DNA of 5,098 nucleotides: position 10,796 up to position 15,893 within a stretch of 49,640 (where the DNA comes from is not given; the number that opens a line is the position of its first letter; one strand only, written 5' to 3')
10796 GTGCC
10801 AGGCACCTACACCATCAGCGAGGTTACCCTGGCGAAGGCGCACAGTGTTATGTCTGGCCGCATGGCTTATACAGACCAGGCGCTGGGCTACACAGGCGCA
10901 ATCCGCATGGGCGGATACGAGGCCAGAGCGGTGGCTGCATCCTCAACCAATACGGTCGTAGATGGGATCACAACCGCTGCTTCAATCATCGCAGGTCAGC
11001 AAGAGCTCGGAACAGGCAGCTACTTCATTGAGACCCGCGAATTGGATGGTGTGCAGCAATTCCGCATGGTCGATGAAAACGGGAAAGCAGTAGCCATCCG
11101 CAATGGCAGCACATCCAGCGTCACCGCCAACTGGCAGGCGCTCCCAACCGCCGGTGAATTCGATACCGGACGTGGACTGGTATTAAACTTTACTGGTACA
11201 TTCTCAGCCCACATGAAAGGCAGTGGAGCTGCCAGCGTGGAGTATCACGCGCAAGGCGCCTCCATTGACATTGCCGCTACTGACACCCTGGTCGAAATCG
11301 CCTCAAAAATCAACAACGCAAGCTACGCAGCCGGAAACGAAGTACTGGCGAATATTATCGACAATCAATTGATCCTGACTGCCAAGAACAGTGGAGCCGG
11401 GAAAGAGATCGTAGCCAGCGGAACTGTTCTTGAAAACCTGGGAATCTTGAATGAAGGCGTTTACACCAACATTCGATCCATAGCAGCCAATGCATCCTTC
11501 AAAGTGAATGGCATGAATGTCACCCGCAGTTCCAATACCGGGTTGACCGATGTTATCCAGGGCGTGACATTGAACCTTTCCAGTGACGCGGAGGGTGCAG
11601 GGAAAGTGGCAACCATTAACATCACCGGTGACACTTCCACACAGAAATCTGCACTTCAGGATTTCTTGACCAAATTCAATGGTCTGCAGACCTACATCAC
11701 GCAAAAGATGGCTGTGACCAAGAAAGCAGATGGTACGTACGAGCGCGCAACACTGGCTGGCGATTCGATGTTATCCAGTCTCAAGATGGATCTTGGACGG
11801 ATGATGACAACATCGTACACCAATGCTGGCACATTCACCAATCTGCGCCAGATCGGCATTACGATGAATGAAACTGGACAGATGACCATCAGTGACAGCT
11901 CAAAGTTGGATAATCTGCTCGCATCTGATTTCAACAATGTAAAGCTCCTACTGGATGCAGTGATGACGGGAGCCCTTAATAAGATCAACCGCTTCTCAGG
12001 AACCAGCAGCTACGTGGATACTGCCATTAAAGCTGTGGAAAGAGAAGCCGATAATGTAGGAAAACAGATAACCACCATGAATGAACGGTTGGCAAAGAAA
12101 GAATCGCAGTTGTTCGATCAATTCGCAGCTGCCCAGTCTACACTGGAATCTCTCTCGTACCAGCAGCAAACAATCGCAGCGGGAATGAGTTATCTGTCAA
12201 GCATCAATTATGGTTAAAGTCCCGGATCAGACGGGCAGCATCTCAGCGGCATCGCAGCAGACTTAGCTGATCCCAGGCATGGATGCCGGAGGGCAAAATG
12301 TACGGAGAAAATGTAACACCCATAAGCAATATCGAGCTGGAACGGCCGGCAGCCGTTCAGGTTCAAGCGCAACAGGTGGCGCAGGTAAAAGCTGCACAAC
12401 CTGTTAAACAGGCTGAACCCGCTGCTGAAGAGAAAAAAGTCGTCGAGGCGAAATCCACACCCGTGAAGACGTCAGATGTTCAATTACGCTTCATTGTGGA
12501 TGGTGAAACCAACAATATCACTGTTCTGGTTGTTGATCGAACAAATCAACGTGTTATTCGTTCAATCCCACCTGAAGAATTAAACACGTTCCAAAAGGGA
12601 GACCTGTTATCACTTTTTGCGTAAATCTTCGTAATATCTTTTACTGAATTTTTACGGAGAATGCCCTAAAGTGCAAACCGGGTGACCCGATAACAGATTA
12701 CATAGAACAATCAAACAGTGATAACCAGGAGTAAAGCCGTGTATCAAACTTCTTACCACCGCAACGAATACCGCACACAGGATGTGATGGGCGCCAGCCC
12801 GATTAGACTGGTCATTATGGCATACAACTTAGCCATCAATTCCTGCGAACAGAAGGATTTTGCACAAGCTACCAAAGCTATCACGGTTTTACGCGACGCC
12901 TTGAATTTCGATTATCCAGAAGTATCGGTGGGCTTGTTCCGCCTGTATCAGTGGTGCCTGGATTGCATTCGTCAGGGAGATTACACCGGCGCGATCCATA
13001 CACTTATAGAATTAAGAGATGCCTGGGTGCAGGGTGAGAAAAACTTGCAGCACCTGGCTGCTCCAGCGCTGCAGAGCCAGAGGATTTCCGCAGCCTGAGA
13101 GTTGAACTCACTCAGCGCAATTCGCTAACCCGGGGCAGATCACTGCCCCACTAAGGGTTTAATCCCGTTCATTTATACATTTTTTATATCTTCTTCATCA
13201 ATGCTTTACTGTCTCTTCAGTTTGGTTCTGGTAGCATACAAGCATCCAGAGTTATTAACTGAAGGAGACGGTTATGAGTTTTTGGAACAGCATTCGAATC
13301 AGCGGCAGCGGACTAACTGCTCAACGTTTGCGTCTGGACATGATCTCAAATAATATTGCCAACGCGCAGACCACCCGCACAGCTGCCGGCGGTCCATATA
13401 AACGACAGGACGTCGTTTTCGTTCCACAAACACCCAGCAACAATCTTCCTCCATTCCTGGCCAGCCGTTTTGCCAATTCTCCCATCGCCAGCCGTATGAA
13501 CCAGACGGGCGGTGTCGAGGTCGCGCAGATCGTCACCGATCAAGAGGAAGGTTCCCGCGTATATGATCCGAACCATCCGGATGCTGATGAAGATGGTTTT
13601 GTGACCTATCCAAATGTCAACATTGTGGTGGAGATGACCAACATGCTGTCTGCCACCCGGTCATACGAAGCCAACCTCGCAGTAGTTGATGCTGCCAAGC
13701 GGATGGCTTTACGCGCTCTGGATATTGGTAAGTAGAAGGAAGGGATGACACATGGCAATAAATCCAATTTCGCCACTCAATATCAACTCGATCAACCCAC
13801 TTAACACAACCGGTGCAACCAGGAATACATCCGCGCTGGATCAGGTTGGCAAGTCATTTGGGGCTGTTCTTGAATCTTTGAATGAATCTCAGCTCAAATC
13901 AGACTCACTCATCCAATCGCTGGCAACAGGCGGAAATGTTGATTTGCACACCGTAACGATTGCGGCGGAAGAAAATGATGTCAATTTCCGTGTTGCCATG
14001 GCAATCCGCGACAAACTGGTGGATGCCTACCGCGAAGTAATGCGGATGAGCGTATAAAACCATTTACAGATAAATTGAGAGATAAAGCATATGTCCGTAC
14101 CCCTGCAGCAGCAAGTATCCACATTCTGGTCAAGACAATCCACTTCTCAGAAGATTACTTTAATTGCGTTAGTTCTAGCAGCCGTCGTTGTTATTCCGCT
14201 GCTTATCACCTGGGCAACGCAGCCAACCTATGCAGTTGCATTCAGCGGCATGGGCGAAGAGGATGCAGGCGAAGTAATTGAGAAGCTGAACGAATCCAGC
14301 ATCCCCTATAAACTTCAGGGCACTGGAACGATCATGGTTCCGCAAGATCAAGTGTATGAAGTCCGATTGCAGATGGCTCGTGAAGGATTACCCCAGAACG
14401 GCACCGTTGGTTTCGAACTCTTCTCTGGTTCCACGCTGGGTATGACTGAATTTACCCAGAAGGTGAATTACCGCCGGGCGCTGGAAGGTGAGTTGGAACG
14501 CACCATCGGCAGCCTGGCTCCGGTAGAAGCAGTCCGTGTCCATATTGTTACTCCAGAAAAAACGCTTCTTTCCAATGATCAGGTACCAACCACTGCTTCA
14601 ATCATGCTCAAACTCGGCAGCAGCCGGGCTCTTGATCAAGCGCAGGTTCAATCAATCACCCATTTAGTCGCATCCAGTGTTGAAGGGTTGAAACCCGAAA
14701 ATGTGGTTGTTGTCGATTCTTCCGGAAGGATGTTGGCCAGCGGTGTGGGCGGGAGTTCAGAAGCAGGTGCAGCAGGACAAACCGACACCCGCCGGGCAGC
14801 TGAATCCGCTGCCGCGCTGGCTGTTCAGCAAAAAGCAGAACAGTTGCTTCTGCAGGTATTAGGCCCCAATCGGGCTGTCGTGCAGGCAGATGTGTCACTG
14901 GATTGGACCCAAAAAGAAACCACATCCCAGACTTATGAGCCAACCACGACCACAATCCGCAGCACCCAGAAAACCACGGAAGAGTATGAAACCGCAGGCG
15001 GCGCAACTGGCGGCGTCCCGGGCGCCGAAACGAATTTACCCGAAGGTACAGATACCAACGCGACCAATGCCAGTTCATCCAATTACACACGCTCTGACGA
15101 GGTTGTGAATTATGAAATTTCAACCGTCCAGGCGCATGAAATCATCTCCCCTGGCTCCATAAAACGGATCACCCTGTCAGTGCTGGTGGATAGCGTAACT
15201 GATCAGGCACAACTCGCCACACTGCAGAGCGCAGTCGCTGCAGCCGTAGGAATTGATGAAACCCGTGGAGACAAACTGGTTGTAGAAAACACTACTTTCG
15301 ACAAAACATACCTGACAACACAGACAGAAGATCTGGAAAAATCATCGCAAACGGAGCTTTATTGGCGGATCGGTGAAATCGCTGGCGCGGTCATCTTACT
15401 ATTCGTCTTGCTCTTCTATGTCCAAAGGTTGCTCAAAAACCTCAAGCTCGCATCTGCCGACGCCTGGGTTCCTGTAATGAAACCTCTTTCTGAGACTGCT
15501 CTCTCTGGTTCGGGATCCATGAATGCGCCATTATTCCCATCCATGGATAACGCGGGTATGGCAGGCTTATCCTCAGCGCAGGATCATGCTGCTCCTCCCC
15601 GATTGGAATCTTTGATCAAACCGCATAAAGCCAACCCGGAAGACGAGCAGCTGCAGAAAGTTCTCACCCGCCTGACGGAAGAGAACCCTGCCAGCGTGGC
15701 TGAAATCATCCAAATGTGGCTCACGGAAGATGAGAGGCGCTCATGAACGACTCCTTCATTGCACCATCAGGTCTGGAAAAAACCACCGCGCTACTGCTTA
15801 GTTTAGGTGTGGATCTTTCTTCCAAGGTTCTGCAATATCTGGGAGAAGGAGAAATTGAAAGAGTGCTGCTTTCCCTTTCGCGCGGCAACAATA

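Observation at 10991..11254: A ~90-aa module is shared by the filament cap FliD and the hook-filament junction protein FlgK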

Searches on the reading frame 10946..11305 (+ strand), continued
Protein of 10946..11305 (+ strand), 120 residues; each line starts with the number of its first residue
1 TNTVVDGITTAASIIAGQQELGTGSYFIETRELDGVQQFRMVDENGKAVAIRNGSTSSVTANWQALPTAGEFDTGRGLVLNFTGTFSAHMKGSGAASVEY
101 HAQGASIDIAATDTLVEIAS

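Call 57: fold_search(model_id=the predicted structure, library=viral)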
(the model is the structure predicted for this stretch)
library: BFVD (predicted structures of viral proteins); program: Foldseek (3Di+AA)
matches with E <= 10: 619; with E <= 0.001: 0
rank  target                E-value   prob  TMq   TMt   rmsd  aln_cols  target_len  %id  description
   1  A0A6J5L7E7            6.6e-02  0.20  0.17  0.07  11.4        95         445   15  Pectate lyase superfamily protein [uncultured Caudovirales phage]
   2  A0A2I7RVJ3            2.6e-01  0.07  0.17  0.06  19.8       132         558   17  (no name in the UniProt tables at hand)
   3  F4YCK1                2.7e-01  0.13  0.21  0.28   9.3        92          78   12  (no name in the UniProt tables at hand)
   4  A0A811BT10            3.1e-01  0.11  0.19  0.07  13.7       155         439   11  Uncharacterized protein [Pandoravirus japonicus]
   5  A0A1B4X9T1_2          3.2e-01  0.08  0.21  0.03  18.9       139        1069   14  (no name in the UniProt tables at hand)
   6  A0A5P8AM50            3.6e-01  0.08  0.16  0.05  13.7        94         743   15  RNA-directed RNA polymerase (Fragment) [Procambarus clarkii dicistro-like virus]
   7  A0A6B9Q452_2          4.3e-01  0.11  0.16  0.03  11.9        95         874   10  RdRp [Plasmopara viticola lesion associated dicistro-like virus 1]
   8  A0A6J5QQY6            4.8e-01  0.09  0.18  0.20  14.5        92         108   15  Uncharacterized protein [uncultured Caudovirales phage]
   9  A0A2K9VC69            5.0e-01  0.12  0.22  0.27  10.3        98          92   17  Uncharacterized protein [Lactobacillus phage Nyseid]
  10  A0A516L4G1            5.0e-01  0.07  0.18  0.18  13.8       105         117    8  (no name in the UniProt tables at hand)
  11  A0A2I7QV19            5.3e-01  0.12  0.18  0.14  11.0        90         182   10  (no name in the UniProt tables at hand)
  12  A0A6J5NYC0            5.3e-01  0.06  0.16  0.04  14.0       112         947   14  Uncharacterized protein [uncultured Caudovirales phage]
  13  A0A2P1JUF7            5.3e-01  0.04  0.15  0.07  14.3       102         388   12  Tail fiber protein [Erwinia phage vB_EamM-Bue1]
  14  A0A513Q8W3            5.6e-01  0.06  0.17  0.07  16.8       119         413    8  (no name in the UniProt tables at hand)
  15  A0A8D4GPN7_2          5.9e-01  0.23  0.32  0.04   6.4        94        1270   11  (no name in the UniProt tables at hand)
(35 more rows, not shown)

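Call 63: find_encoding_contigs(protein=P0116, flank=10000, max_places=3)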
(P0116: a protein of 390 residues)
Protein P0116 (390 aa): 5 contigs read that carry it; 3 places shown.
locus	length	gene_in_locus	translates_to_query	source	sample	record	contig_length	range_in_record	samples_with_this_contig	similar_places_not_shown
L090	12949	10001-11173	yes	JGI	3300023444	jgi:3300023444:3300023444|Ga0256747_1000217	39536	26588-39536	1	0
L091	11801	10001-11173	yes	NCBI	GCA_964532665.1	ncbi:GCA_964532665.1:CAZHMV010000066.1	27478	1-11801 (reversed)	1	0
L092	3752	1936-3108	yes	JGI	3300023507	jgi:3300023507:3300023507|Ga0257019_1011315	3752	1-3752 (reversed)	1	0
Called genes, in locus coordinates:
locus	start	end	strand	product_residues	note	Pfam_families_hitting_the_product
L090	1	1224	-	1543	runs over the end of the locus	PF13469:Sulfotransfer_3, PF00535:Glycos_transf_2, PF10111:Glyco_tranf_2_2, PF13641:Glyco_tranf_2_3, PF13632:Glyco_trans_2_3, PF00534:Glycos_transf_1, PF13692:Glyco_trans_1_4, PF20706:GT4-conflict, +18 more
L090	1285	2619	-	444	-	PF00884:Sulfatase, PF01663:Phosphodiest (weak), PF16347:SGSH_C (weak)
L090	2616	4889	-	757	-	PF13578:Methyltransf_24, PF13649:Methyltransf_25 (faint), PF13692:Glyco_trans_1_4, PF00534:Glycos_transf_1, PF13847:Methyltransf_31 (weak)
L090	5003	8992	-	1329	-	-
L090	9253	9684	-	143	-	-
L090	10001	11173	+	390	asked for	PF00669:Flagellin_N, PF00700:Flagellin_C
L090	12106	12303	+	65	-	-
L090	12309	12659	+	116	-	PF02561:FliS (weak)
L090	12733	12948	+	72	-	?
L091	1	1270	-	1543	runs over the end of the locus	PF13469:Sulfotransfer_3, PF00535:Glycos_transf_2, PF10111:Glyco_tranf_2_2, PF13641:Glyco_tranf_2_3, PF13632:Glyco_trans_2_3, PF00534:Glycos_transf_1, PF13692:Glyco_trans_1_4, PF20706:GT4-conflict, +18 more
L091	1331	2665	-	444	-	PF00884:Sulfatase, PF01663:Phosphodiest (weak), PF16347:SGSH_C (weak)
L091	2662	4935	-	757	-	PF13578:Methyltransf_24, PF13649:Methyltransf_25 (faint), PF13692:Glyco_trans_1_4, PF00534:Glycos_transf_1, PF13847:Methyltransf_31 (weak)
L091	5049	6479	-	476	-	PF00535:Glycos_transf_2, PF13424:TPR_12, PF13371:TPR_9 (weak), PF14559:TPR_19 (weak), PF13414:TPR_11, PF13432:TPR_16, PF14559:TPR_19 (weak), PF00515:TPR_1 (weak), +10 more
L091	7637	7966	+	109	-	-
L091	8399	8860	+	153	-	-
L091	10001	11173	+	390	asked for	PF00669:Flagellin_N, PF00700:Flagellin_C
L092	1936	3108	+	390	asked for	PF00669:Flagellin_N, PF00700:Flagellin_C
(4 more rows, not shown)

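Call 68: search_protein_families(library=pfam, proteins=[P0124, P0129, P0112, P0009, P0108, P0001, P0002], max_evalue=0.01)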
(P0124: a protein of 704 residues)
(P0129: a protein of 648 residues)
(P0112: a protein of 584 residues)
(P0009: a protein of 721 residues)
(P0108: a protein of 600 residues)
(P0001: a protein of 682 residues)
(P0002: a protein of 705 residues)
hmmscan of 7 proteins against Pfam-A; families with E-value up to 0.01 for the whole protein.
P0124 (704 aa): 3 families
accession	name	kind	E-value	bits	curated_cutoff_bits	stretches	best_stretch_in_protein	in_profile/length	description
PF22638.1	FlgK_D1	-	5.3e-42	144.4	28.6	1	102-325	1-223/233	Flagellar hook-associated protein FlgK helical domain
PF06429.18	Flg_bbr_C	-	1.7e-10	40.6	23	1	663-700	8-45/46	Flagellar basal body rod FlgEFG protein C-terminal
PF00460.25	Flg_bb_rod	-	2.5e-06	27.8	20.7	1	9-37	2-30/31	Flagella basal body rod protein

P0129 (648 aa): 3 families
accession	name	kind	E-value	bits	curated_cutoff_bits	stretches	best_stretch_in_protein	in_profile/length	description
PF22638.1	FlgK_D1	-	8.1e-43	147.1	28.6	1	103-311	1-220/233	Flagellar hook-associated protein FlgK helical domain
PF06429.18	Flg_bbr_C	-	2.4e-11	43.4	23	1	608-645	8-45/46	Flagellar basal body rod FlgEFG protein C-terminal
PF00460.25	Flg_bb_rod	-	1.9e-05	25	20.7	1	8-38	1-31/31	Flagella basal body rod protein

P0112 (584 aa): 3 families
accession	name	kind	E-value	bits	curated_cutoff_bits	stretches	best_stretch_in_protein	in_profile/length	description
PF22638.1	FlgK_D1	-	9.8e-40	137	28.6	1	13-219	5-220/233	Flagellar hook-associated protein FlgK helical domain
PF06429.18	Flg_bbr_C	-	2.8e-06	27.2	23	1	539-579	4-44/46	Flagellar basal body rod FlgEFG protein C-terminal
PF07196.18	Flagellin_IN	-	0.0036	17.9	22.7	1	363-388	12-33/55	Flagellin hook IN motif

P0009 (721 aa): 3 families
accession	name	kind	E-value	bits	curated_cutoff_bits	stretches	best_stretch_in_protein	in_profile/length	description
PF22638.1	FlgK_D1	-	3.8e-57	194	28.6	1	102-349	1-230/233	Flagellar hook-associated protein FlgK helical domain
PF06429.18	Flg_bbr_C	-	2e-10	40.4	23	1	680-716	10-46/46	Flagellar basal body rod FlgEFG protein C-terminal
PF00460.25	Flg_bb_rod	-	0.00016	22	20.7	1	12-37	5-30/31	Flagella basal body rod protein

P0108 (600 aa): 3 families
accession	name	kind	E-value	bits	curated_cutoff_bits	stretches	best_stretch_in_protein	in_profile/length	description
PF22638.1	FlgK_D1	-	1e-57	195.9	28.6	1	103-337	2-224/233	Flagellar hook-associated protein FlgK helical domain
PF06429.18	Flg_bbr_C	-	1.1e-12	47.7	23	1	555-593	7-45/46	Flagellar basal body rod FlgEFG protein C-terminal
PF00460.25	Flg_bb_rod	-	1.5e-07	31.7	20.7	1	8-37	1-30/31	Flagella basal body rod protein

P0001 (682 aa): 2 families
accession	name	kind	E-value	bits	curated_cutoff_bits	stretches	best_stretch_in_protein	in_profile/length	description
PF07195.17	FliD_C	-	1.3e-36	126.7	25.4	1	441-662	1-234/236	Flagellar hook-associated protein 2 C-terminus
PF02465.23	FliD_N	-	3.6e-10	40.8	24.8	1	14-112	6-96/97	Flagellar hook-associated protein 2 N-terminus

P0002 (705 aa): 3 families
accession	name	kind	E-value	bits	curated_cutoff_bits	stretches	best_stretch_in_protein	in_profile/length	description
PF07195.17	FliD_C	-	3e-32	112.4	25.4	1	454-685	2-234/236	Flagellar hook-associated protein 2 C-terminus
PF02465.23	FliD_N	-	3.4e-18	66.5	24.8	1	19-113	5-97/97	Flagellar hook-associated protein 2 N-terminus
PF07196.18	Flagellin_IN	-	0.003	18.1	22.7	1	254-300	6-53/55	Flagellin hook IN motif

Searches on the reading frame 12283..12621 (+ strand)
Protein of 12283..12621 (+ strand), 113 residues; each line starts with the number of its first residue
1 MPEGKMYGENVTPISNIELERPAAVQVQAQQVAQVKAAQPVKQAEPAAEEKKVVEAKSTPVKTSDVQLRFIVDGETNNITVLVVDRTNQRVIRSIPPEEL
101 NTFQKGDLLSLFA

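Call 50: search_protein_families(library=pfam, proteins=[window:12283-12621:+], max_evalue=0.001)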
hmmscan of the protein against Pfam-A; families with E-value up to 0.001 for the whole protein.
window:12283-12621:+ (113 aa): 1 family
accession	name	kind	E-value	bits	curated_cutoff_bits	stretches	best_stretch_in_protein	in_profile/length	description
PF03646.20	FlaG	-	1.5e-11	44.8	23.8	1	26-102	9-86/101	FlaG protein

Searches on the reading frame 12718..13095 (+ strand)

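Call 50: search_protein_families(library=pfam, proteins=[window:12718-13095:+], max_evalue=0.001)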
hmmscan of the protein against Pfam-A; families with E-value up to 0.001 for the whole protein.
window:12718-13095:+ (126 aa): 1 family
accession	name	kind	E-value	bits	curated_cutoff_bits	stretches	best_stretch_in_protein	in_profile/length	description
PF02561.19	FliS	-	1.2e-10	42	26.7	1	16-100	2-108/115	Flagellar protein FliS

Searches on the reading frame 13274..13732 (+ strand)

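Call 50: search_protein_families(library=pfam, proteins=[window:13274-13732:+], max_evalue=0.001)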
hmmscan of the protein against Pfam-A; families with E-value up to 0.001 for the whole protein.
window:13274-13732:+ (153 aa): 2 families
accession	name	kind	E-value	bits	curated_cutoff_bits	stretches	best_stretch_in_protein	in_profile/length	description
PF06429.18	Flg_bbr_C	-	1.8e-13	50.2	23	1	107-150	2-45/46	Flagellar basal body rod FlgEFG protein C-terminal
PF00460.25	Flg_bb_rod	-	1.5e-09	38.1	20.7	1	7-34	1-28/31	Flagella basal body rod protein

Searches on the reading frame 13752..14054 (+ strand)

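Call 50: search_protein_families(library=pfam, proteins=[window:13752-14054:+], max_evalue=0.001)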
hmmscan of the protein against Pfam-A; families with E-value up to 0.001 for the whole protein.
window:13752-14054:+ (101 aa): 1 family
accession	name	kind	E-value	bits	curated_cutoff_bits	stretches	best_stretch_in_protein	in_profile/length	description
PF02049.23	FliE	-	2.7e-20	72.7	22.4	1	19-101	7-89/89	Flagellar hook-basal body complex protein FliE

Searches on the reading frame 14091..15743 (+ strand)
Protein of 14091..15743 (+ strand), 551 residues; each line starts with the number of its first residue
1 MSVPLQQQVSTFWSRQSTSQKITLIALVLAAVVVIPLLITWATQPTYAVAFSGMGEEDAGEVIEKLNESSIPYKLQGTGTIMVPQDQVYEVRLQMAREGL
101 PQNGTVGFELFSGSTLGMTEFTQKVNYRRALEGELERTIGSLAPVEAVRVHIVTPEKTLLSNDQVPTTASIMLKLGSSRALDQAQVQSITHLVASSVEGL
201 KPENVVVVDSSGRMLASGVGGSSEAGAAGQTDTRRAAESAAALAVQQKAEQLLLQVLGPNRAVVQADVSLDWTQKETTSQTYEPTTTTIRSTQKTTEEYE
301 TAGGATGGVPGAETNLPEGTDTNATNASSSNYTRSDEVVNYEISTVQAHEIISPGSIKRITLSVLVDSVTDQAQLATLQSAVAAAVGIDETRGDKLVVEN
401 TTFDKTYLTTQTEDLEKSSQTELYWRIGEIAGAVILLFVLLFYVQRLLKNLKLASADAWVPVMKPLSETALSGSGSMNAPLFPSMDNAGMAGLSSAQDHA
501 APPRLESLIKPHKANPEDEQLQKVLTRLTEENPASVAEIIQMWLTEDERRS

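Call 50: search_protein_families(library=pfam, proteins=[window:14091-15743:+], max_evalue=0.001)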
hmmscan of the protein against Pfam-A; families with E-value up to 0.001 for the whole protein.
window:14091-15743:+ (551 aa): 2 families
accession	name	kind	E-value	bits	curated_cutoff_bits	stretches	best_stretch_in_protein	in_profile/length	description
PF01514.23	YscJ_FliF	-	3.9e-64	216.2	24.4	1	43-216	2-178/179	Secretory protein of YscJ/FliF family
PF08345.17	YscJ_FliF_C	-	1.1e-38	133.4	23.8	1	253-403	1-147/147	Flagellar M-ring protein C-terminal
